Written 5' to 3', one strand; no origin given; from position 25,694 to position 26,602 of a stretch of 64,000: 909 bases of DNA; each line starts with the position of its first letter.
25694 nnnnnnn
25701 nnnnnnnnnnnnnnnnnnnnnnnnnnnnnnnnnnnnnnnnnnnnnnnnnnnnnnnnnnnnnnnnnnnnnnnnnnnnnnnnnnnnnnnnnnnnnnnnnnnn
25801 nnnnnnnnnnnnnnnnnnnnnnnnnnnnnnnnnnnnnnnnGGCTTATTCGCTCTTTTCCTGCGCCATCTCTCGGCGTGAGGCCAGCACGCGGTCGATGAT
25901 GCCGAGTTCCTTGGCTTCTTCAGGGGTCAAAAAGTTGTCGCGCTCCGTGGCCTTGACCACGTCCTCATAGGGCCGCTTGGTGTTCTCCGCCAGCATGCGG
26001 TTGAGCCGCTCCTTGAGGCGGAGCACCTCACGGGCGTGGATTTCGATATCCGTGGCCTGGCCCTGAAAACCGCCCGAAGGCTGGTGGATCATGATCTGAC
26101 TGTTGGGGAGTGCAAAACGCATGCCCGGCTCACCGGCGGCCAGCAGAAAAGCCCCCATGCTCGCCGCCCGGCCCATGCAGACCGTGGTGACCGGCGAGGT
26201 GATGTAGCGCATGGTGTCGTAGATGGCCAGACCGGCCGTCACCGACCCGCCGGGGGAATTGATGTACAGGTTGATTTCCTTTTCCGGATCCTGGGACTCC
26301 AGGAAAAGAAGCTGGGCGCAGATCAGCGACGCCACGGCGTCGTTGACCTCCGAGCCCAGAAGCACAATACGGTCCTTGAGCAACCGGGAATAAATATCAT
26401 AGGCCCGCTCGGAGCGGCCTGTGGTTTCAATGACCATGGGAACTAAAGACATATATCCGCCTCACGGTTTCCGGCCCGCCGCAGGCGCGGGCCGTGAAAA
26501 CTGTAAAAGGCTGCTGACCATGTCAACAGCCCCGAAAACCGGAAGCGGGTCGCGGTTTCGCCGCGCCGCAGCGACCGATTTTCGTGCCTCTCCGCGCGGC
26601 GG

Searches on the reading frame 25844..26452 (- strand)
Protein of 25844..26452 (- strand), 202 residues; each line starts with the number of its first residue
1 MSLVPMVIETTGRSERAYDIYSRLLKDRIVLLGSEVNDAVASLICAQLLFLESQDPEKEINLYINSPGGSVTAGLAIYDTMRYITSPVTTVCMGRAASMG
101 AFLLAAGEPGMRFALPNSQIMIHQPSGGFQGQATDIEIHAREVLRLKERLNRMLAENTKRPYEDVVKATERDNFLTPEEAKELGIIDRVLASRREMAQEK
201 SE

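Call 15: search_protein_families(library=pfam, proteins=[window:25844-26452:-], max_evalue=0.001)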
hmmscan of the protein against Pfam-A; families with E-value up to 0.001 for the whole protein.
window:25844-26452:- (202 aa): 2 families
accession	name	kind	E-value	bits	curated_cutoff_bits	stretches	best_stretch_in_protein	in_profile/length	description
PF00574.28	CLP_protease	-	4.3e-83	278.1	20.2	1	13-192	2-181/182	Clp protease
PF25145.1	NfeD1b_N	-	0.00086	19.4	40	0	56-103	30-77/189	NfeD1b, N-terminal domain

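Call 77: list_cluster_members(proteins=[window:25847-26452:-, window:24554-25840:-, window:49532-50107:+, window:34265-34921:+, window:30421-33939:-, window:50519-53920:+])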
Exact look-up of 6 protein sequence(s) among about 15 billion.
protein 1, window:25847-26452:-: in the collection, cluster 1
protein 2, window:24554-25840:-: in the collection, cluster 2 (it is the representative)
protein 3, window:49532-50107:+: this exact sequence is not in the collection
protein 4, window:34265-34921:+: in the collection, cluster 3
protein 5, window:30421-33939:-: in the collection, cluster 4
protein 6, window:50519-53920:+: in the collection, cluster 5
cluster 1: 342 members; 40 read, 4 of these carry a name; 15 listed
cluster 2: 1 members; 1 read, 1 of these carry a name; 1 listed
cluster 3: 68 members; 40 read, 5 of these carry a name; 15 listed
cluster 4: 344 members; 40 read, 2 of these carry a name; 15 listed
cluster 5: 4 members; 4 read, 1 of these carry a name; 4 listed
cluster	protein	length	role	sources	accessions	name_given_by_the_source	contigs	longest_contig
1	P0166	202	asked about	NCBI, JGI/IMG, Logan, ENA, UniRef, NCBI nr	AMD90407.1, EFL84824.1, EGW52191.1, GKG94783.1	MAG: ATP-dependent Clp protease proteolytic subunit [Desulfovibrio fairfieldensis] | ATP-dependent Clp protease proteolytic subunit n=1 Tax=Desulfovibrio fairfieldensis ... | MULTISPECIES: ATP-dependent Clp protease proteolytic subunit [Desulfovibrio]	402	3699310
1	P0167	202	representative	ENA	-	-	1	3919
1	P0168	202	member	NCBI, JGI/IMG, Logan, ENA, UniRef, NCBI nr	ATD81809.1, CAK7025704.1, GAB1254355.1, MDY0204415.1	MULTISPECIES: ATP-dependent Clp protease proteolytic subunit [Desulfovibrio] | ATP-dependent Clp protease proteolytic subunit n=3 Tax=Desulfovibrio TaxID=872 ...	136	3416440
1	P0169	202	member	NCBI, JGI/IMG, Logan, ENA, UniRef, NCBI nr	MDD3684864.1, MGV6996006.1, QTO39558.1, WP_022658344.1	ATP-dependent Clp endopeptidase proteolytic subunit ClpP [Desulfovibrio desulfuricans] | ATP-dependent Clp endopeptidase proteolytic subunit ClpP n=1 Tax=Desulfovibrio ...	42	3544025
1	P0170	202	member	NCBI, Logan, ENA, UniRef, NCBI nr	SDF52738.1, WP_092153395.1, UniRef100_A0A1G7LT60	ATP-dependent Clp endopeptidase proteolytic subunit ClpP [Desulfovibrio legallii] | ATP-dependent Clp protease proteolytic subunit n=1 Tax=Desulfovibrio legallii ...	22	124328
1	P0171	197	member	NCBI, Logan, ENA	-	-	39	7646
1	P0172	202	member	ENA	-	-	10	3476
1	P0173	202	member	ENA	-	-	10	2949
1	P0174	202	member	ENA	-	-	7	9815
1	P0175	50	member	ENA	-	-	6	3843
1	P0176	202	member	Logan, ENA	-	-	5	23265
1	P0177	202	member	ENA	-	-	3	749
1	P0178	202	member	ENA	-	-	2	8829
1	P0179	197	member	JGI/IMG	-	-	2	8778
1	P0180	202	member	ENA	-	-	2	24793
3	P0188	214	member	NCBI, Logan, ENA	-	-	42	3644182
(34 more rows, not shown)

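Call 78: find_encoding_contigs(protein=P0188, flank=5000, max_places=10)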
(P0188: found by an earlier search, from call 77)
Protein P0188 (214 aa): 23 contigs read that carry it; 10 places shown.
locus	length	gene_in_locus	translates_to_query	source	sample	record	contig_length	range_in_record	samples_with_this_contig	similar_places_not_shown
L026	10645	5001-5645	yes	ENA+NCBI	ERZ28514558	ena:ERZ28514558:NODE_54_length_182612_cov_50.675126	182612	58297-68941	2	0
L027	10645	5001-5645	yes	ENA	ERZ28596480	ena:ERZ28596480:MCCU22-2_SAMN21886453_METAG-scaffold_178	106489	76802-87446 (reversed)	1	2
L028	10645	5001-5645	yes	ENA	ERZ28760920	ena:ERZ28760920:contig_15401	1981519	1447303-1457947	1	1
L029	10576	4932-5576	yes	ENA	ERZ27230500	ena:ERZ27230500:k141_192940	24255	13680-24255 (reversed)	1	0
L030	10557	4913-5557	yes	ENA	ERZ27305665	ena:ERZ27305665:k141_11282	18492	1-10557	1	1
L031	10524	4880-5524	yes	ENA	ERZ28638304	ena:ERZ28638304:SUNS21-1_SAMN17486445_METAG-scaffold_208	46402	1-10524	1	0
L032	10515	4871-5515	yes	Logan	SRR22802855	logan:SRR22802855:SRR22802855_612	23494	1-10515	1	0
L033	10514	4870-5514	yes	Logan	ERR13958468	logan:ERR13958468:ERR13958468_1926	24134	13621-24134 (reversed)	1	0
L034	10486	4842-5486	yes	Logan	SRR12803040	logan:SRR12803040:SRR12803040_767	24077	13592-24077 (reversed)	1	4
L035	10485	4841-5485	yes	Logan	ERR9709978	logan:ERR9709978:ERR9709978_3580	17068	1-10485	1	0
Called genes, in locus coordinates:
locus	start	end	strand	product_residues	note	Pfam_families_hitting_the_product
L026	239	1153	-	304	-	PF00535:Glycos_transf_2, PF13641:Glyco_tranf_2_3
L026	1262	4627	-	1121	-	-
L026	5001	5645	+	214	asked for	PF00239:Resolvase, PF02796:HTH_7, PF13384:HTH_23 (weak), PF13518:HTH_28 (weak), PF13551:HTH_29 (weak)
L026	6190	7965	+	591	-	PF00664:ABC_membrane, PF00005:ABC_tran, PF13304:AAA_21 (faint)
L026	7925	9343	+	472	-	PF25919:BSH_CusB (faint), PF25994:HH_AprE, PF26002:Beta-barrel_AprE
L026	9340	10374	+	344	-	-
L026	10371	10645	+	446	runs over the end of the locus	PF02321:OEP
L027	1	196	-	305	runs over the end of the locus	PF00535:Glycos_transf_2, PF10111:Glyco_tranf_2_2 (faint), PF13641:Glyco_tranf_2_3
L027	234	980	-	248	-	PF07277:SapC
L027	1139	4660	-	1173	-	-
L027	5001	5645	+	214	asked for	PF00239:Resolvase, PF02796:HTH_7, PF13384:HTH_23 (weak), PF13518:HTH_28 (weak), PF13551:HTH_29 (weak)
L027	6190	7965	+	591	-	PF00664:ABC_membrane, PF00005:ABC_tran, PF13304:AAA_21 (faint)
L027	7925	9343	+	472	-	PF25919:BSH_CusB (faint), PF25994:HH_AprE, PF26002:Beta-barrel_AprE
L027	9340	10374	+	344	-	-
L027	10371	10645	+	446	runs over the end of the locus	PF02321:OEP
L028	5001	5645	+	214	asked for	PF00239:Resolvase, PF02796:HTH_7, PF13384:HTH_23 (weak), PF13518:HTH_28 (weak), PF13551:HTH_29 (weak)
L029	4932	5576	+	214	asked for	PF00239:Resolvase, PF02796:HTH_7, PF13384:HTH_23 (weak), PF13518:HTH_28 (weak), PF13551:HTH_29 (weak)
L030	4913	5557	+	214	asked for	PF00239:Resolvase, PF02796:HTH_7, PF13384:HTH_23 (weak), PF13518:HTH_28 (weak), PF13551:HTH_29 (weak)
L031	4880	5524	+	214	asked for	PF00239:Resolvase, PF02796:HTH_7, PF13384:HTH_23 (weak), PF13518:HTH_28 (weak), PF13551:HTH_29 (weak)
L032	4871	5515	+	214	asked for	PF00239:Resolvase, PF02796:HTH_7, PF13384:HTH_23 (weak), PF13518:HTH_28 (weak), PF13551:HTH_29 (weak)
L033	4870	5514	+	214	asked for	PF00239:Resolvase, PF02796:HTH_7, PF13384:HTH_23 (weak), PF13518:HTH_28 (weak), PF13551:HTH_29 (weak)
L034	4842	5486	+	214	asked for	PF00239:Resolvase, PF02796:HTH_7, PF13384:HTH_23 (weak), PF13518:HTH_28 (weak), PF13551:HTH_29 (weak)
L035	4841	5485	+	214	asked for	PF00239:Resolvase, PF02796:HTH_7, PF13384:HTH_23 (weak), PF13518:HTH_28 (weak), PF13551:HTH_29 (weak)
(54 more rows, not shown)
